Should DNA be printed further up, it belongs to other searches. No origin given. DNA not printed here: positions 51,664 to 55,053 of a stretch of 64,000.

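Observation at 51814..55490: Large P-loop protein plus small acidic-tailed partner as the leading genes of the island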

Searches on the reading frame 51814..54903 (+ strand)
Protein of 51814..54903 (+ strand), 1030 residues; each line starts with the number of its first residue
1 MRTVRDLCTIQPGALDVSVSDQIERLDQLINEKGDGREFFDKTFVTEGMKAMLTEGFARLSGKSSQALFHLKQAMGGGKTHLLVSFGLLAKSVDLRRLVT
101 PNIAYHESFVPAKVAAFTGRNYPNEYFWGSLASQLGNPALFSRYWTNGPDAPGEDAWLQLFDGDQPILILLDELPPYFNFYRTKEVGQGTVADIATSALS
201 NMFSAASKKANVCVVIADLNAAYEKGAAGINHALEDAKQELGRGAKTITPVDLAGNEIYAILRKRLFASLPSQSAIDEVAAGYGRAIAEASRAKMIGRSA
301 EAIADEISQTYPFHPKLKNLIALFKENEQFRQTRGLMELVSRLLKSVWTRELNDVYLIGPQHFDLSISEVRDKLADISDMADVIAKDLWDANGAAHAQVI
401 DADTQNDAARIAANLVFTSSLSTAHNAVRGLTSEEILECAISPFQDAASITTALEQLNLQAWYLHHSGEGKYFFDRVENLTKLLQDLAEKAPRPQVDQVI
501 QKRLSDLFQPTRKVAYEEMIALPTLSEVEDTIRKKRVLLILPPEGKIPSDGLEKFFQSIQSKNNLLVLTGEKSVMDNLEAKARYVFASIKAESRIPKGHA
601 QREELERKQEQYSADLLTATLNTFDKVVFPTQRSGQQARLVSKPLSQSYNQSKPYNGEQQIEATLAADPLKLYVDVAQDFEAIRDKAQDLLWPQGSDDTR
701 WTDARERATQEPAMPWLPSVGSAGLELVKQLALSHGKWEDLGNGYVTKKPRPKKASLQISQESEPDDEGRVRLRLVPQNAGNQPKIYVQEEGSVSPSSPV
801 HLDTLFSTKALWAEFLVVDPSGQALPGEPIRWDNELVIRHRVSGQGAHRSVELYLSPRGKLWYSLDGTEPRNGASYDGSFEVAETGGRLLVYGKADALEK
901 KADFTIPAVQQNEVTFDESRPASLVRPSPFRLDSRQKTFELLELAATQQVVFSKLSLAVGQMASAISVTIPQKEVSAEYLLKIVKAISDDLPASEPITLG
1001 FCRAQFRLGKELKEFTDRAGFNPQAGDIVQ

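Call 6: search_protein_families(library=pfam, proteins=[window:51814-54903:+], max_evalue=0.01)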
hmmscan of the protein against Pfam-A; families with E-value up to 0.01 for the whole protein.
window:51814-54903:+ (1030 aa): 1 family
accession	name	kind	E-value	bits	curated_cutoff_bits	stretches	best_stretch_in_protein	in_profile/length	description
PF04465.17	DUF499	-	7.1e-24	84.1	23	1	127-490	53-424/1024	Protein of unknown function (DUF499)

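Call 7: search_protein_families(library=padloc, proteins=[window:51814-54903:+], max_evalue=0.01)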
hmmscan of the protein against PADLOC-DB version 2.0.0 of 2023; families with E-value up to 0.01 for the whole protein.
window:51814-54903:+ (1030 aa): 2 families
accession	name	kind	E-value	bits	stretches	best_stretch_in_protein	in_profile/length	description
PDLC02192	DUF499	-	0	1370.1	1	1-1030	1-1021/1022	-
PDLC00662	HmaC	-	1.1e-52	177.5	1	32-668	41-708/941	AAA+ ATPase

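Call 8: search_protein_families(library=ncbifam, proteins=[window:51814-54903:+], max_evalue=0.01)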
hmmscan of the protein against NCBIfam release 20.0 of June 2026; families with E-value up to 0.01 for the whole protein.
window:51814-54903:+ (1030 aa): 1 family
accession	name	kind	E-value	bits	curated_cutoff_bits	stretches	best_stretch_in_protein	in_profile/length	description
NF042962.1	DUF499_antiphage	equivalog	0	1329.2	1200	1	2-1030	1-1025/1025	anti-phage-associated DUF499 domain-containing protein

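Call 16: search_solved_structures(query=window:51814-54903:+, max_evalue=0.01, show_alignments=1)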
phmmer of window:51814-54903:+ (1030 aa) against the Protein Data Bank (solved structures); distinct sequences matched with E-value up to 0.01: 0.

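Call 31: find_homologous_proteins(query=window:51814-54903:+, max_evalue=1e-10)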
Query window:51814-54903:+ (1030 aa): 5225 proteins with E <= 1e-10 among 8000 candidates; the best 120 are listed.
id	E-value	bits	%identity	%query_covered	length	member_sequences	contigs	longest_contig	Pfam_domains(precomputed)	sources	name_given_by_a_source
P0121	0.0e+0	2306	100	100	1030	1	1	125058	PF04465.18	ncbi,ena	ncbi:MAG: anti-phage-associated DUF499 domain-containing protein [Spirochaetales bacterium]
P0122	0.0e+0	1607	67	100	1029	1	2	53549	PF13287.13,PF13290.14,PF04465.18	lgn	-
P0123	0.0e+0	1605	68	100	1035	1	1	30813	PF04465.18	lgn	-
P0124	0.0e+0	1600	68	99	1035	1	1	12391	PF13287.13,PF04465.18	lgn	-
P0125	0.0e+0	1593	68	100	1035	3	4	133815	PF04465.18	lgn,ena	-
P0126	0.0e+0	1575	67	100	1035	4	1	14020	PF04465.18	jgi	-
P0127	0.0e+0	1573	67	100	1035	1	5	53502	PF04465.18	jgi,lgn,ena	-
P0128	0.0e+0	1474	67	95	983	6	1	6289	PF04465.18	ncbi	-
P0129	0.0e+0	1301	56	100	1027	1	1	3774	PF04465.18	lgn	-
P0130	0.0e+0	1277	54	100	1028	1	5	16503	PF13287.13,PF04465.18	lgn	-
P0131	0.0e+0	1273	55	100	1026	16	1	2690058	PF13287.13,PF13290.14,PF04465.18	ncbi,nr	ncbi:putative ATPase, AAA+ superfamily [Carboxydocella thermautotrophica]|nr:putative ATPase, AAA+ s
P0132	0.0e+0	1270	55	100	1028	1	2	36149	PF13287.13,PF13290.14,PF04465.18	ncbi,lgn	-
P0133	0.0e+0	1269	54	100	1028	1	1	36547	PF13290.14,PF04465.18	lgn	-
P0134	0.0e+0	1266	54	100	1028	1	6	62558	PF13287.13,PF13290.14,PF04465.18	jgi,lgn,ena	-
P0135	0.0e+0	1266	55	100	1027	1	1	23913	PF13287.13,PF13290.14,PF04465.18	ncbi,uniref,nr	ncbi:anti-phage-associated DUF499 domain-containing protein [Candidatus Chloroploca asiatica]|uniref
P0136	0.0e+0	1265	55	100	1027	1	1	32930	PF13287.13,PF13290.14,PF04465.18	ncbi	-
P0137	0.0e+0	1263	54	99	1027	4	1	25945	PF13287.13,PF13290.14,PF04465.18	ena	-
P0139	0.0e+0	1258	54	100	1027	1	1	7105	PF13287.13,PF04465.18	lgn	-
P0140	0.0e+0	1258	54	100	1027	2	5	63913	PF13287.13,PF13290.14,PF04465.18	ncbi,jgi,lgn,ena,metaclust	metaclust:\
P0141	0.0e+0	1258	54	100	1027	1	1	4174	PF13287.13,PF13290.14,PF04465.18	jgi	jgi:hypothetical protein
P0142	0.0e+0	1257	55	99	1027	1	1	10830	PF13287.13,PF13290.14,PF04465.18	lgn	-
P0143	0.0e+0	1257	54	100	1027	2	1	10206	PF13287.13,PF13290.14,PF04465.18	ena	-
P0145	0.0e+0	1255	54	100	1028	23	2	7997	PF13287.13,PF13290.14,PF04465.18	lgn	-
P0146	0.0e+0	1255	54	100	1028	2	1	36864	PF13287.13,PF13290.14,PF04465.18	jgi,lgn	jgi:hypothetical protein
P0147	0.0e+0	1255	54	100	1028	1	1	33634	PF13287.13,PF13290.14,PF04465.18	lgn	-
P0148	0.0e+0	1253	54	100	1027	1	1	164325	PF13287.13,PF13290.14,PF04465.18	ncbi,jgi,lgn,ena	-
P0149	0.0e+0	1253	54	100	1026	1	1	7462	PF13287.13,PF13290.14,PF04465.18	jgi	jgi:hypothetical protein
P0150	0.0e+0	1253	54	100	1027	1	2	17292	PF13287.13,PF13290.14,PF04465.18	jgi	-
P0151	0.0e+0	1253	54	100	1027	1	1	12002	PF13287.13,PF13290.14,PF04465.18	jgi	jgi:hypothetical protein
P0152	0.0e+0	1252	55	99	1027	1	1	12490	PF13287.13,PF13290.14,PF04465.18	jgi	jgi:hypothetical protein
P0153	0.0e+0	1252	54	100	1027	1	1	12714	PF13287.13,PF13290.14,PF04465.18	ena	-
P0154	0.0e+0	1252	54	100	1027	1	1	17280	PF13287.13,PF13290.14,PF04465.18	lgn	-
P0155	0.0e+0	1252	54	100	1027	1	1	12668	PF13287.13,PF13290.14,PF04465.18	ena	-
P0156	0.0e+0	1251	54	100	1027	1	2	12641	PF13287.13,PF13290.14,PF04465.18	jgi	-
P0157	0.0e+0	1251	54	100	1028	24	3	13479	PF13287.13,PF13290.14,PF04465.18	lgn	-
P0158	0.0e+0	1251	54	100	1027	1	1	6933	PF13287.13,PF13290.14,PF04465.18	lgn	-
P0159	0.0e+0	1250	54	100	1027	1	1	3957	PF13287.13,PF13290.14,PF04465.18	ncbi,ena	-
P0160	0.0e+0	1250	54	100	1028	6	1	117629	PF13287.13,PF13290.14,PF04465.18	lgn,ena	-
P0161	0.0e+0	1250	54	100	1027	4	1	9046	PF13287.13,PF13290.14,PF04465.18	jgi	jgi:hypothetical protein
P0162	0.0e+0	1249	54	100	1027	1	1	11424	PF13287.13,PF13290.14,PF04465.18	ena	-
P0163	0.0e+0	1249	54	100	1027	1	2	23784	PF13287.13,PF13290.14,PF04465.18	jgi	-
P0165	0.0e+0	1247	54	100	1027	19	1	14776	PF13287.13,PF13290.14,PF04465.18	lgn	-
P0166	0.0e+0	1247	53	100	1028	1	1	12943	PF13287.13,PF13290.14,PF04465.18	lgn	-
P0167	0.0e+0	1247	54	100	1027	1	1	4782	PF13287.13,PF13290.14,PF04465.18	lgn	-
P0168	0.0e+0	1247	54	100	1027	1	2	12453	PF13287.13,PF13290.14,PF04465.18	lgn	-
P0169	0.0e+0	1246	54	100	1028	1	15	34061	PF13287.13,PF13290.14,PF04465.18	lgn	-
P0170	0.0e+0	1246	53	100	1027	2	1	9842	PF13287.13,PF04465.18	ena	-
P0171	0.0e+0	1245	53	100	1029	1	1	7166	PF13287.13,PF13290.14,PF04465.18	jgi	-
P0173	0.0e+0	1245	53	100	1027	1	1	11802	PF13287.13,PF13290.14,PF04465.18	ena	-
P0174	0.0e+0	1245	54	100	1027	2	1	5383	PF13287.13,PF13290.14,PF04465.18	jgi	-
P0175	0.0e+0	1245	54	100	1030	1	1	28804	PF13287.13,PF13290.14,PF04465.18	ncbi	-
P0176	0.0e+0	1245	54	100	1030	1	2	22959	PF04465.18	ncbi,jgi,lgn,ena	-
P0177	0.0e+0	1245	55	100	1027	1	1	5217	PF13287.13,PF13290.14,PF04465.18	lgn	-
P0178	0.0e+0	1244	53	100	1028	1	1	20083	PF13287.13,PF04465.18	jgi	jgi:hypothetical protein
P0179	0.0e+0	1244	54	99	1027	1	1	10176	PF13287.13,PF13290.14,PF04465.18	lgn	-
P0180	0.0e+0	1244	53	100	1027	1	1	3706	PF13287.13,PF13290.14,PF04465.18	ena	-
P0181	0.0e+0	1244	53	100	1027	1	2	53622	PF13290.14,PF04465.18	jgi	jgi:hypothetical protein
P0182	0.0e+0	1244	54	100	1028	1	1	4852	PF13287.13,PF13290.14,PF04465.18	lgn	-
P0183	0.0e+0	1244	54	100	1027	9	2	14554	PF13290.14,PF04465.18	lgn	-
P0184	0.0e+0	1243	54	100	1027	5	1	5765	PF13287.13,PF13290.14,PF04465.18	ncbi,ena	-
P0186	0.0e+0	1243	54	100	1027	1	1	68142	PF13287.13,PF13290.14,PF04465.18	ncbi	-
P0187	0.0e+0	1243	54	100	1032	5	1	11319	PF13287.13,PF13290.14,PF04465.18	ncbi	-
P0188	0.0e+0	1243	54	100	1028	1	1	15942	PF13287.13,PF13290.14,PF04465.18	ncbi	-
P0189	0.0e+0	1242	53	100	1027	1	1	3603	PF13287.13,PF13290.14,PF04465.18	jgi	-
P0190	0.0e+0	1242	54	100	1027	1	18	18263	PF13287.13,PF13290.14,PF04465.18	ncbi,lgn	-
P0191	0.0e+0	1242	54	100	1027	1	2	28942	PF13287.13,PF13290.14,PF04465.18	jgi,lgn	-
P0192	0.0e+0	1241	53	100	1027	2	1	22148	PF13287.13,PF13290.14,PF04465.18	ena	-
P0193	0.0e+0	1241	54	100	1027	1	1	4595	PF13287.13,PF13290.14,PF04465.18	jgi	jgi:hypothetical protein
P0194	0.0e+0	1241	54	100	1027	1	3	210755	PF13287.13,PF13290.14,PF04465.18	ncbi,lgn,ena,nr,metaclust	ncbi:MAG: hypothetical protein ABS56_05865 [Lautropia sp. SCN 69-89]|nr:MAG: hypothetical protein AB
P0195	0.0e+0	1241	53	100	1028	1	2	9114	PF13287.13,PF13290.14,PF04465.18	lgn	-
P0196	0.0e+0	1241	54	100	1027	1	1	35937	PF13287.13,PF13290.14,PF04465.18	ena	-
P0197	0.0e+0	1240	53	100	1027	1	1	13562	PF13287.13,PF13290.14,PF04465.18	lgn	-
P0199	0.0e+0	1240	54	100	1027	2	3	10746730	PF13287.13,PF13290.14,PF04465.18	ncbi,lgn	ncbi:anti-phage-associated DUF499 domain-containing protein [Bradyrhizobium barranii]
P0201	0.0e+0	1240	53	100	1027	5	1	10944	PF13287.13,PF13290.14,PF04465.18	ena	-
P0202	0.0e+0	1240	53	100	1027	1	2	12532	PF13287.13,PF13290.14,PF04465.18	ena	-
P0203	0.0e+0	1240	54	100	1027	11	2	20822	PF13287.13,PF13290.14,PF04465.18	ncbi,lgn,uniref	ncbi:anti-phage-associated DUF499 domain-containing protein [Candidatus Methylomirabilis sp.]|uniref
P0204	0.0e+0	1240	53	100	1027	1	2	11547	PF13287.13,PF13290.14,PF04465.18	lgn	-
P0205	0.0e+0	1240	54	100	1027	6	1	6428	PF13287.13,PF13290.14,PF04465.18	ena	-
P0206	0.0e+0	1240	54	100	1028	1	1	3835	PF13287.13,PF13290.14,PF04465.18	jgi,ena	-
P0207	0.0e+0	1239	53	100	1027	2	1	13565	PF13287.13,PF13290.14,PF04465.18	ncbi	-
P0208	0.0e+0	1239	54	100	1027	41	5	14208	PF13287.13,PF13290.14,PF04465.18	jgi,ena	jgi:hypothetical protein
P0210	0.0e+0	1239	53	100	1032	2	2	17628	PF13287.13,PF13290.14,PF04465.18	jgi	jgi:hypothetical protein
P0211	0.0e+0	1239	53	100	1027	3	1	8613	PF13287.13,PF13290.14,PF04465.18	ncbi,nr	ncbi:MAG: DUF499 domain-containing protein [Mesorhizobium sp.]|nr:MAG: DUF499 domain-containing prot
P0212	0.0e+0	1239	54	100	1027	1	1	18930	PF13287.13,PF13290.14,PF04465.18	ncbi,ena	-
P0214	0.0e+0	1238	54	100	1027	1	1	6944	PF13287.13,PF13290.14,PF04465.18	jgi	jgi:hypothetical protein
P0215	0.0e+0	1238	54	100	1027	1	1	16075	PF13287.13,PF04465.18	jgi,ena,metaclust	metaclust:\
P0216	0.0e+0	1238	53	100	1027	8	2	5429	PF13287.13,PF13290.14,PF04465.18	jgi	-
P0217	0.0e+0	1238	53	100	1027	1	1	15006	PF13287.13,PF13290.14,PF04465.18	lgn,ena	-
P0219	0.0e+0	1237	53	100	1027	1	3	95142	PF13287.13,PF13290.14,PF04465.18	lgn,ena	-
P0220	0.0e+0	1237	53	100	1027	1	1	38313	PF13287.13,PF13290.14,PF04465.18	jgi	jgi:hypothetical protein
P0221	0.0e+0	1237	53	100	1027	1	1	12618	PF13287.13,PF13290.14,PF04465.18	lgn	-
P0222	0.0e+0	1237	53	100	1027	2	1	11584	PF13287.13,PF13290.14,PF04465.18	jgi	jgi:hypothetical protein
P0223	0.0e+0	1237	54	100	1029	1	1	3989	PF13287.13,PF13290.14,PF04465.18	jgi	jgi:Protein of unknown function (DUF499)/Fn3 associated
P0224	0.0e+0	1237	53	100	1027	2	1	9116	PF13287.13,PF13290.14,PF04465.18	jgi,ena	-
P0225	0.0e+0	1237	53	100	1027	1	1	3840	PF13287.13,PF13290.14,PF04465.18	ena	-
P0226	0.0e+0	1237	53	100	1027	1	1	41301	PF13287.13,PF13290.14,PF04465.18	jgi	jgi:hypothetical protein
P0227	0.0e+0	1237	53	100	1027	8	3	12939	PF13287.13,PF13290.14,PF04465.18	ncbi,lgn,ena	-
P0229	0.0e+0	1237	54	100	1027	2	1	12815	PF13287.13,PF13290.14,PF04465.18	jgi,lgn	jgi:hypothetical protein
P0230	0.0e+0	1237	53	100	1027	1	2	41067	PF13287.13,PF13290.14,PF04465.18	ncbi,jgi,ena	-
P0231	0.0e+0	1237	53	100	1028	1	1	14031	PF13287.13,PF13290.14,PF04465.18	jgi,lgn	-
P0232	0.0e+0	1236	53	100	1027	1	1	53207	PF13287.13,PF13290.14,PF04465.18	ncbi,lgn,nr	ncbi:MAG: DUF499 domain-containing protein [Syntrophales bacterium]|nr:DUF499 domain-containing prot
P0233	0.0e+0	1236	54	99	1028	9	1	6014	PF13287.13,PF13290.14,PF04465.18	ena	-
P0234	0.0e+0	1236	54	100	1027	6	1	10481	PF13287.13,PF04465.18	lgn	-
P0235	0.0e+0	1236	53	100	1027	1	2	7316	PF13287.13,PF13290.14,PF04465.18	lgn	-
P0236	0.0e+0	1236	53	100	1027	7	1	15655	PF13287.13,PF13290.14,PF04465.18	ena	-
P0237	0.0e+0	1236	53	100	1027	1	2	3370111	PF13287.13,PF13290.14,PF04465.18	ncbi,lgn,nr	ncbi:MAG: DUF499 domain-containing protein [Gammaproteobacteria bacterium]|nr:MAG: DUF499 domain-con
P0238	0.0e+0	1236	53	100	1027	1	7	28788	PF13287.13,PF13290.14,PF04465.18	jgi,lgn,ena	jgi:hypothetical protein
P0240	0.0e+0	1236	53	100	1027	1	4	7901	PF13287.13,PF13290.14,PF04465.18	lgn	-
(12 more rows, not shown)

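Call 34: search_solved_structures(query=A2, max_evalue=1, show_alignments=2)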
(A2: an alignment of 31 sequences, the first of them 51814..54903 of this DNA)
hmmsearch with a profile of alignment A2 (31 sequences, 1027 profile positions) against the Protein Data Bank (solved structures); distinct sequences matched with E-value up to 1: 0.
